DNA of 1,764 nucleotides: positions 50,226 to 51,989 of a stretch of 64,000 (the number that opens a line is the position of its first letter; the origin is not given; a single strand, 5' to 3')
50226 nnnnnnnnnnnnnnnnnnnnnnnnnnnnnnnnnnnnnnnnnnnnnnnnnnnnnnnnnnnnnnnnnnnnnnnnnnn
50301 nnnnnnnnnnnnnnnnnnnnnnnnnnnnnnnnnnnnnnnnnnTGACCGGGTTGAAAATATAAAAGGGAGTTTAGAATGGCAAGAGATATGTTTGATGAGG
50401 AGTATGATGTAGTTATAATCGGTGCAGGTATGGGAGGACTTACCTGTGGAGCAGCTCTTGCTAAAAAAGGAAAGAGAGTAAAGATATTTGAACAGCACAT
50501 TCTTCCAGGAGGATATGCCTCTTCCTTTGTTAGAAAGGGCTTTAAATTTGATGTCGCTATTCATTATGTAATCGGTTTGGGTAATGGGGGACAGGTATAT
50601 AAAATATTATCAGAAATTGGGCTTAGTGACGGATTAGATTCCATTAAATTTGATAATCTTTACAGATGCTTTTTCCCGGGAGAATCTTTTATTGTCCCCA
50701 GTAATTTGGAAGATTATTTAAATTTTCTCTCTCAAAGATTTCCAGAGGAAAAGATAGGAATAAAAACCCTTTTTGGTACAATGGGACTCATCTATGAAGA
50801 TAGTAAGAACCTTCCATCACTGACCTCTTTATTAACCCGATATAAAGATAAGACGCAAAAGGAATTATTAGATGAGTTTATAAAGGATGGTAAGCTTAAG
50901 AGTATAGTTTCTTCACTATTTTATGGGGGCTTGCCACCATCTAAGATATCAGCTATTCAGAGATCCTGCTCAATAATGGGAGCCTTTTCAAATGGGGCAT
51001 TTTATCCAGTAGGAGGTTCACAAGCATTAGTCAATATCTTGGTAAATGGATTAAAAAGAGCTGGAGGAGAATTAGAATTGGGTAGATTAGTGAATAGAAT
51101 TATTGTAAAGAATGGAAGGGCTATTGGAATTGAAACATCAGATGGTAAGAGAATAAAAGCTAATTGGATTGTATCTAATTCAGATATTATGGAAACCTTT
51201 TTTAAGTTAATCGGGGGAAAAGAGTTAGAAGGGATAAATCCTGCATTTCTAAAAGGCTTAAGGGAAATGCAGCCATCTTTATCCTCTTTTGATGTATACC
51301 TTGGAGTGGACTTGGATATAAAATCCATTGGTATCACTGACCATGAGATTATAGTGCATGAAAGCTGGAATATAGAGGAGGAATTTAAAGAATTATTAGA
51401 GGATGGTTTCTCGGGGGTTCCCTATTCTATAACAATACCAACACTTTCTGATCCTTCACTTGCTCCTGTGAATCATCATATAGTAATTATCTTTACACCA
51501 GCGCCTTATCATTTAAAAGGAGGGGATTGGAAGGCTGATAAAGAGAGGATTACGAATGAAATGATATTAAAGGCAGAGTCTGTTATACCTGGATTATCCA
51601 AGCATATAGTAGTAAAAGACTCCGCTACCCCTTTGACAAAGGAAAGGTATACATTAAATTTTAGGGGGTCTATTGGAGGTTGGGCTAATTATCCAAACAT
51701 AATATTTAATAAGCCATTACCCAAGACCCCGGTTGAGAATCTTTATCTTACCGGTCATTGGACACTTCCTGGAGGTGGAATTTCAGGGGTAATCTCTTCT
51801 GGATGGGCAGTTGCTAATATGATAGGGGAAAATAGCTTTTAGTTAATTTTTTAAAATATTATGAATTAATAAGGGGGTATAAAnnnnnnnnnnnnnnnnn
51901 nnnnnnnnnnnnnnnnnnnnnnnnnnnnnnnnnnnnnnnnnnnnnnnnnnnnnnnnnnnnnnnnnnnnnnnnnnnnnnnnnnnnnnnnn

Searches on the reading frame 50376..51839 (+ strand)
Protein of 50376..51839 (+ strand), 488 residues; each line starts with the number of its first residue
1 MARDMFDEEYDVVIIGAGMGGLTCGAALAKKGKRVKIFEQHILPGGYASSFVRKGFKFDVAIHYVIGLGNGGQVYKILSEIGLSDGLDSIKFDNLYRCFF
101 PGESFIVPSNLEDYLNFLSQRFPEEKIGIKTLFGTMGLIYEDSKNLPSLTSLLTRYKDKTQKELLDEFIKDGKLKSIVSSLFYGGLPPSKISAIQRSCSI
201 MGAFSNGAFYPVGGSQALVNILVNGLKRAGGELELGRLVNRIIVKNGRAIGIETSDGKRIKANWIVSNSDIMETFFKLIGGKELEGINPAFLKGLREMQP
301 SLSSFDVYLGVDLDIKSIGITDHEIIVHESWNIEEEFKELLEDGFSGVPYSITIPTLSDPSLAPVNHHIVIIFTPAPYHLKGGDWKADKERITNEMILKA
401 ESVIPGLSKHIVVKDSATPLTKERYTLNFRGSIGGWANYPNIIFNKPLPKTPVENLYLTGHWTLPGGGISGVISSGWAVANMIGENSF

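Call 7: search_protein_families(library=pfam, proteins=[window:50376-51839:+])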
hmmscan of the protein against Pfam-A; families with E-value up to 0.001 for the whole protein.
window:50376-51839:+ (488 aa): 8 families
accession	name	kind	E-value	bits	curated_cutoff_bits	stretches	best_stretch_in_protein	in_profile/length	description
PF01593.30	Amino_oxidase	-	3.5e-17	63.3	19.8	1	19-268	1-253/443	Flavin containing amine oxidoreductase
PF13450.12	NAD_binding_8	-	8.1e-16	58.5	21.9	1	14-80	1-67/68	NAD(P)-binding Rossmann-like domain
PF01266.30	DAO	-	1e-08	35.5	27.9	1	11-49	1-39/353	FAD dependent oxidoreductase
PF03486.20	HI0933_like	-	6.9e-08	32.7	50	0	11-41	2-32/244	HI0933-like protein Rossmann domain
PF00890.30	FAD_binding_2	-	1.8e-07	31.1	20.4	1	11-40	1-30/414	FAD binding domain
PF01946.23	Thi4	-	2.1e-07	30.8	26.2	1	9-47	17-56/235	Thi4 family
PF12831.13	FAD_oxidored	-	1.5e-05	24.9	27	1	11-52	1-42/416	FAD dependent oxidoreductase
PF07992.20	Pyr_redox_2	-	0.0001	22.3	26.1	1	10-40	1-33/291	Pyridine nucleotide-disulphide oxidoreductase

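Call 9: search_protein_families(library=ncbifam, proteins=[window:50376-51839:+])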
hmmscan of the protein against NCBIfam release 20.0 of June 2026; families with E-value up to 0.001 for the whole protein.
window:50376-51839:+ (488 aa): 51 families (the best 25 are shown)
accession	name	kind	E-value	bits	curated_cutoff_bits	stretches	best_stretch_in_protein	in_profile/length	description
TIGR02730.1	carot_isom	equivalog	6.4e-63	213.3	586.9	2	153-484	164-489/493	carotenoid isomerase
TIGR02734.1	crtI_fam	subfamily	6e-49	167.1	238.1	1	12-486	1-491/504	phytoene desaturase family protein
TIGR02733.1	desat_CrtD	equivalog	5.1e-38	131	549.7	2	11-83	3-75/492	C-3',4' desaturase CrtD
NF058655.1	CrtID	equivalog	4.2e-35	121.5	640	1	12-480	1-478/478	bifunctional phytoene desaturase/3,4-desaturase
NF045689.1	BCarotKetCrtO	equivalog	4.8e-33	114.5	1000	2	135-473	166-527/563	beta-carotene ketolase CrtO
NF042421.1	hydcarot_desat_CrtD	equivalog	1.9e-23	82.7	500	1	12-485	4-485/487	1-hydroxycarotenoid 3,4-desaturase CrtD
NF045637.1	carotdesatCrtDProt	equivalog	5.2e-20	71.4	580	2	163-483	170-482/485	1-hydroxycarotenoid 3,4-desaturase CrtD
NF005560.0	PRK07233.1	equivalog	9.8e-15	54.3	252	1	11-87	2-76/435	hypothetical protein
TIGR03467.1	HpnE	equivalog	1.1e-14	54.6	283.05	1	12-88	1-77/430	hydroxysqualene dehydroxylase HpnE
NF005548.0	PRK07208.1-4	equivalog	3.9e-09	35.6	389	1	10-65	4-59/488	hypothetical protein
NF005545.0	PRK07208.1-1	equivalog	1.5e-07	30.2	451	1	7-66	5-65/504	hypothetical protein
NF053676.1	4oxCHCAChcC1Cy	equivalog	1.6e-07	30.2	1000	1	9-64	1-54/528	4-oxocyclohexanecarboxylate 2-dehydrogenase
TIGR00292.1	TIGR00292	equivalog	2e-07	30.5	148.3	1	9-46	21-58/254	sulfide-dependent adenosine diphosphate thiazole synthase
NF053556.1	prodigi_MAP_PigB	equivalog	2.7e-07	29.4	850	1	4-93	149-236/659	prodigiosin MAP biosynthesis oxidoreductase PigB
NF006130.0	PRK08274.1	equivalog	7e-07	28.4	369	0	8-40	4-36/467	FAD-dependent tricarballylate dehydrogenase TcuA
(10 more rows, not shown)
